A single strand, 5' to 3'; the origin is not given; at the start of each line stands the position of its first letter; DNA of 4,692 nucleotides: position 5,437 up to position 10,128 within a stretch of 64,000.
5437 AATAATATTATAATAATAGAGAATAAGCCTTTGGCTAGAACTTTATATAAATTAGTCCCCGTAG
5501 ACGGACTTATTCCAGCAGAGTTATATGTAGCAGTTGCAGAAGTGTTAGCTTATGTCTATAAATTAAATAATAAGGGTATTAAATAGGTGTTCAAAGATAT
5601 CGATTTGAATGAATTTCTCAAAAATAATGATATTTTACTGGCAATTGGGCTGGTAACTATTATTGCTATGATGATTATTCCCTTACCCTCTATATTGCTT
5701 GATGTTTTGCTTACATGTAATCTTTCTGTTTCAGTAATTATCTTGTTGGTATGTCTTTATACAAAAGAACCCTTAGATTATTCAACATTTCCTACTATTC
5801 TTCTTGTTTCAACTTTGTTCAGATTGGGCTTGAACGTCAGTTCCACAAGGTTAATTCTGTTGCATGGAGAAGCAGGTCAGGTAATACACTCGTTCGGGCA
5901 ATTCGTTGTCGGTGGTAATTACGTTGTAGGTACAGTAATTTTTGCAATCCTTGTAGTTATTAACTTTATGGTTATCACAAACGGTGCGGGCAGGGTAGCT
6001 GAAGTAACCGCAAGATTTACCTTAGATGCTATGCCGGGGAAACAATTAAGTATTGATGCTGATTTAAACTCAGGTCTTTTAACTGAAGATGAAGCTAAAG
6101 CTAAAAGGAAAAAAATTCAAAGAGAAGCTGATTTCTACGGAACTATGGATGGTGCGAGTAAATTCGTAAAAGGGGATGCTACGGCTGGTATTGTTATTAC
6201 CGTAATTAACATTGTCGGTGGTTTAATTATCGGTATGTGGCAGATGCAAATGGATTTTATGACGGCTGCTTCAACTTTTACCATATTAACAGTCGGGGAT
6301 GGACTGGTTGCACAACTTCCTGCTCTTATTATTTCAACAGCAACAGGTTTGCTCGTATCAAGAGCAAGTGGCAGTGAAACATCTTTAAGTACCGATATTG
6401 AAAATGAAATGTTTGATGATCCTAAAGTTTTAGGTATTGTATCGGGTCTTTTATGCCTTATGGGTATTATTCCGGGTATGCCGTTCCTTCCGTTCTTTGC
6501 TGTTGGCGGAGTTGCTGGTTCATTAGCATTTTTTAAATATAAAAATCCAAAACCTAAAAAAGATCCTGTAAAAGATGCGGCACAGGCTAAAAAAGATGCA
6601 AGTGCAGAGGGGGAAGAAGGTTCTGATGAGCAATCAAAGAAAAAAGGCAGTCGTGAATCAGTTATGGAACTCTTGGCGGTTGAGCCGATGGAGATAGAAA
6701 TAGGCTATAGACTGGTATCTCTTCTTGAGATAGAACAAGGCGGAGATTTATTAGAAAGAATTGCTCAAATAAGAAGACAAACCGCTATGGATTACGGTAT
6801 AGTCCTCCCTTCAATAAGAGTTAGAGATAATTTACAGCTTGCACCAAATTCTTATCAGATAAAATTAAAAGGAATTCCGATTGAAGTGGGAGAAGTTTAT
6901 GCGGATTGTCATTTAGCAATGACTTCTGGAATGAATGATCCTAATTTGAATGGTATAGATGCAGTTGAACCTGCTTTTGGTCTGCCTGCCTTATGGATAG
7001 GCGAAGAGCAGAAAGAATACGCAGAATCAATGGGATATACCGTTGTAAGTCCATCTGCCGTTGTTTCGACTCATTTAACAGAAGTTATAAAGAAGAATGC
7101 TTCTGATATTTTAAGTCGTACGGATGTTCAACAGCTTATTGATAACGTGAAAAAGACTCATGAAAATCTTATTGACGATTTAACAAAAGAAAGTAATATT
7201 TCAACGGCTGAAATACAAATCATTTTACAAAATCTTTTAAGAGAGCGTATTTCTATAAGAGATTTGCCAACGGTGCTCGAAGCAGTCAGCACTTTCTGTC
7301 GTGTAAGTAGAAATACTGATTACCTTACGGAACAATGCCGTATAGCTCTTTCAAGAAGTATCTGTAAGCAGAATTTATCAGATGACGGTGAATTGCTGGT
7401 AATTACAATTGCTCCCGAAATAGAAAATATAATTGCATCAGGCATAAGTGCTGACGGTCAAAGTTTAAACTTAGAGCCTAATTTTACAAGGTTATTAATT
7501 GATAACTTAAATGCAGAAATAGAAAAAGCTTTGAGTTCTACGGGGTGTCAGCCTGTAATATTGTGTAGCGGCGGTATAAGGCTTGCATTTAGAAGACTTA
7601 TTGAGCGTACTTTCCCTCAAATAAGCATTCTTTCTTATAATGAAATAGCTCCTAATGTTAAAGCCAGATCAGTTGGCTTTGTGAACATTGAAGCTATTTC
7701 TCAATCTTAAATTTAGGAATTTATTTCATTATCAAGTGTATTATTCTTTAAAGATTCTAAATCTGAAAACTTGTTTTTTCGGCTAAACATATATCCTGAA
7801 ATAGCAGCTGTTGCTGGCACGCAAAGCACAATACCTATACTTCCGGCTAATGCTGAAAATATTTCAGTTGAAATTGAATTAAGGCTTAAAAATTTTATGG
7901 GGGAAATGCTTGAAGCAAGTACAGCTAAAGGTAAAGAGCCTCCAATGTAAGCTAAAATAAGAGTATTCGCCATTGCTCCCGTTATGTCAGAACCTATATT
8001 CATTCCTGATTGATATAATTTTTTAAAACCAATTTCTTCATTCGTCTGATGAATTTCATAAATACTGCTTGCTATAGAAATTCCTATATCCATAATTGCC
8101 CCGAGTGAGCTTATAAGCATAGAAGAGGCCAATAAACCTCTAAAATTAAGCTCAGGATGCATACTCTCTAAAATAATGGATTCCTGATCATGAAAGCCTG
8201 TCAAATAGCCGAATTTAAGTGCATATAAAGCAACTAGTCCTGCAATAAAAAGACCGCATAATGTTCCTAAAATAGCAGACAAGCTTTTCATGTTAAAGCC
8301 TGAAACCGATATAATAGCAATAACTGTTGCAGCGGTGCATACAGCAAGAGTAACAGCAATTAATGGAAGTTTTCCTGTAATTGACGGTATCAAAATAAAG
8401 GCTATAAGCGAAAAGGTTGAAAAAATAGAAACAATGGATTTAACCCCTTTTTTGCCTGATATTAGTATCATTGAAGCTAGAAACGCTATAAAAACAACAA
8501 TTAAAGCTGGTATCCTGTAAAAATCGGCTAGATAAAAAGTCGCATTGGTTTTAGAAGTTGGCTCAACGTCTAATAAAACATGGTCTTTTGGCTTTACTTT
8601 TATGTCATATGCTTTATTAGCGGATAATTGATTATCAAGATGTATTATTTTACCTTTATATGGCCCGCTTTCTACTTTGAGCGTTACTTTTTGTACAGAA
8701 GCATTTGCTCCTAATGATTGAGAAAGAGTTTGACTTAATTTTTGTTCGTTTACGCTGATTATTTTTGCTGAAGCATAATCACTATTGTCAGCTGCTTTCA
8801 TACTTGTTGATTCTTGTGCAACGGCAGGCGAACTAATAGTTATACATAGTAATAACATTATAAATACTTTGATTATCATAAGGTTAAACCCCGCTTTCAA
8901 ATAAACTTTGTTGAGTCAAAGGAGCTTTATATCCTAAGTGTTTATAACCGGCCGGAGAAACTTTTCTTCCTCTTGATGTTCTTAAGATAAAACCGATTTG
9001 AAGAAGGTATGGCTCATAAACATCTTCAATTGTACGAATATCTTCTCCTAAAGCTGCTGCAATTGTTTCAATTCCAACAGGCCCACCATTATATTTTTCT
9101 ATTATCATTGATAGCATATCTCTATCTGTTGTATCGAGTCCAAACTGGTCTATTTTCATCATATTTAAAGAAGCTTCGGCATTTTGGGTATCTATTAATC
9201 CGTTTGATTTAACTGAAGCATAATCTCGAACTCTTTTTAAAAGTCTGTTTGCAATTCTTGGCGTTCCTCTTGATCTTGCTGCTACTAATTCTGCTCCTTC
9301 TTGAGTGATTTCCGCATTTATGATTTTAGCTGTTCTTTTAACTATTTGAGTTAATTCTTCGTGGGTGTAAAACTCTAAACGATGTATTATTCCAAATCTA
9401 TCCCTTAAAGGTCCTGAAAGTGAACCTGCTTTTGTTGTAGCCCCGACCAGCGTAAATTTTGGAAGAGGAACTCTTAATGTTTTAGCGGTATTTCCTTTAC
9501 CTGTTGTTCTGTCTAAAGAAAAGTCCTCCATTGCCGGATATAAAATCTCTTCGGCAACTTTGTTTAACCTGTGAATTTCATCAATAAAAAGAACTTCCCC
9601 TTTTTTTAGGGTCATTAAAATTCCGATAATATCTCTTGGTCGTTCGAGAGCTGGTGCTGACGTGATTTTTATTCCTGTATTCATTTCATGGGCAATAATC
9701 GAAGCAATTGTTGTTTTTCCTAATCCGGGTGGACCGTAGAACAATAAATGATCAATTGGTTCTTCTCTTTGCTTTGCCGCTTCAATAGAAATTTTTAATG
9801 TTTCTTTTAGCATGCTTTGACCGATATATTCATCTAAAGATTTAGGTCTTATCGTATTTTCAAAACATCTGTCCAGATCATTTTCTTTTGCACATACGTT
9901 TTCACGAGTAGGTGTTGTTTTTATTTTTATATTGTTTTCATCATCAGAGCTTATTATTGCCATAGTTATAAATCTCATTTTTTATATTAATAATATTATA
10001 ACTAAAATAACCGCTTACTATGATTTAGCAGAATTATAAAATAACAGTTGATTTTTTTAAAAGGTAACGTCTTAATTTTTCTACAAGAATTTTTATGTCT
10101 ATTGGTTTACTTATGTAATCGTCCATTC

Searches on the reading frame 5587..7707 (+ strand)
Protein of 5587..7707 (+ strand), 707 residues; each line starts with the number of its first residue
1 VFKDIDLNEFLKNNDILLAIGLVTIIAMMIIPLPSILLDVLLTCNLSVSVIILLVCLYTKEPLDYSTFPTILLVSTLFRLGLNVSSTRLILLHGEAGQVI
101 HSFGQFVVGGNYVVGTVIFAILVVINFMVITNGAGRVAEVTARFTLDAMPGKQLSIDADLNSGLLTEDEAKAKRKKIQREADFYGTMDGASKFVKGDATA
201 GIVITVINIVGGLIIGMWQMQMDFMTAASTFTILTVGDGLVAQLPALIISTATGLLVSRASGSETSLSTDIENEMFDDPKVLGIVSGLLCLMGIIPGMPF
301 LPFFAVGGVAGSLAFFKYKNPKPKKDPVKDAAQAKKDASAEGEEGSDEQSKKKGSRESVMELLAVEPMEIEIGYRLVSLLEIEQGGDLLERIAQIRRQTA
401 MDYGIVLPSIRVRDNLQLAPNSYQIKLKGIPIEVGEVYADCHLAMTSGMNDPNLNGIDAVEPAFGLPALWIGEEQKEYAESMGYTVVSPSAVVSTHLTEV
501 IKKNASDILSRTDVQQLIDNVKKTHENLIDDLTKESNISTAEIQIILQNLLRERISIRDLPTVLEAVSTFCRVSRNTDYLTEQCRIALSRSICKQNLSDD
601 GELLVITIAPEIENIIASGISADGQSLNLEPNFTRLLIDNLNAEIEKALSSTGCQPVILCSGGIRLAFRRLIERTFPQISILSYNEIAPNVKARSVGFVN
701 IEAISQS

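Call 46: search_protein_families(library=pfam, proteins=[window:5587-7707:+], max_evalue=1e-8)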
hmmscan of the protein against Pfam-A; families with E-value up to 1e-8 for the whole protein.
window:5587-7707:+ (707 aa): 1 family
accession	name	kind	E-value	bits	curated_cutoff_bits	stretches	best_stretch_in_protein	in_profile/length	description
PF00771.25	FHIPEP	-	3.1e-264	878.9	29.1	1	25-691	1-656/657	FHIPEP family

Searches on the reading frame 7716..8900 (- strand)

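Call 82: search_protein_families(library=pfam, proteins=[window:7716-8900:-], max_evalue=0.00001)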
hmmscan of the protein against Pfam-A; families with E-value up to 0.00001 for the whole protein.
window:7716-8900:- (395 aa): 1 family
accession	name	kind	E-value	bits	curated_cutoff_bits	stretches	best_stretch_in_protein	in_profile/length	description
PF07907.16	YibE_F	-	1.9e-67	227.7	27.2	1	133-369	1-240/241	YibE/F-like protein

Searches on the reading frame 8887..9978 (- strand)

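Call 82: search_protein_families(library=pfam, proteins=[window:8887-9978:-], max_evalue=0.00001)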
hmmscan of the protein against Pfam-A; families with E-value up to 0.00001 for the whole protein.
window:8887-9978:- (364 aa): 5 families
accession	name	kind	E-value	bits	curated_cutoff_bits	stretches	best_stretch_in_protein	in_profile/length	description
PF05496.18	RuvB_N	-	2e-73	245.8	27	1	43-201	1-159/159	Holliday junction DNA helicase RuvB P-loop domain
PF17864.7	AAA_lid_4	-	1.2e-30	105.5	27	1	204-277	1-74/74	RuvB AAA lid domain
PF05491.19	RuvB_C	-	9.8e-27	93.2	24.7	1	279-348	2-71/72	RuvB C-terminal winged helix domain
PF00004.35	AAA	-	7.8e-20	72.1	21.2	1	78-200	1-128/131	ATPase family associated with various cellular activities (AAA)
PF07728.20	AAA_5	-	6.8e-10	39.5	22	1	77-195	1-139/139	AAA domain (dynein-related subfamily)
